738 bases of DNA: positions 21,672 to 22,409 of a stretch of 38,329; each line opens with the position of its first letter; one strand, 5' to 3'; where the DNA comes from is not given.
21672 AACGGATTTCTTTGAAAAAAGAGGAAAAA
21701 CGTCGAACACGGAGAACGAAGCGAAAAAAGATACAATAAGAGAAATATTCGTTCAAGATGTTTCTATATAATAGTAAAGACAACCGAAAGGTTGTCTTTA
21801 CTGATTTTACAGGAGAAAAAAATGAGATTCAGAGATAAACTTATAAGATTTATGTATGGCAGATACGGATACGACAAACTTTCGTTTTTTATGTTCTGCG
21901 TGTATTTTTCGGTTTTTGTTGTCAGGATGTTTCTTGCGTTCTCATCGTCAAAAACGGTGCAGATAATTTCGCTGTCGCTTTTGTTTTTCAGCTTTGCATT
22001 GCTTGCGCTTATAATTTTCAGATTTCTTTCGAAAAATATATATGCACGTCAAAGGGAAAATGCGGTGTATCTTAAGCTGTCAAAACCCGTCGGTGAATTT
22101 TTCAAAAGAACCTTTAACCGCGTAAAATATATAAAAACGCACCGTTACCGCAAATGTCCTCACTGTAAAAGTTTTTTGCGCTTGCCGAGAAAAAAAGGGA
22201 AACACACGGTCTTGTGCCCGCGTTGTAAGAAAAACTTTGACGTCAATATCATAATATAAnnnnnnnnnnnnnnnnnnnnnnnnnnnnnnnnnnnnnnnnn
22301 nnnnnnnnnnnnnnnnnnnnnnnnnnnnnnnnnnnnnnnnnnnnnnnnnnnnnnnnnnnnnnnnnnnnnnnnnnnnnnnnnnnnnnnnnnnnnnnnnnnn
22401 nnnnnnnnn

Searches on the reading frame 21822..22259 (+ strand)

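Call 14: search_protein_families(library=pfam, proteins=[window:21822-22259:+], max_evalue=0.01)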
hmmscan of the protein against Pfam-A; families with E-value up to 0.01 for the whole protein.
window:21822-22259:+ (145 aa): 4 families
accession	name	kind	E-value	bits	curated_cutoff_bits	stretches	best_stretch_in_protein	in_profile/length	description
PF01485.27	IBR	-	0.0011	19.4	24.3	1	102-139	11-51/65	IBR domain, a half RING-finger domain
PF22191.2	IBR_1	-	0.0054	17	27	0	111-139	5-31/47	IBR domain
PF13248.11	Zn_ribbon_3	-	0.0078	16.1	27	0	110-118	3-11/26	zinc-ribbon domain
PF06827.20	zf-FPG_IleRS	-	0.0081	16.4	21.3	0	111-135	3-27/30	Zinc finger found in FPG and IleRS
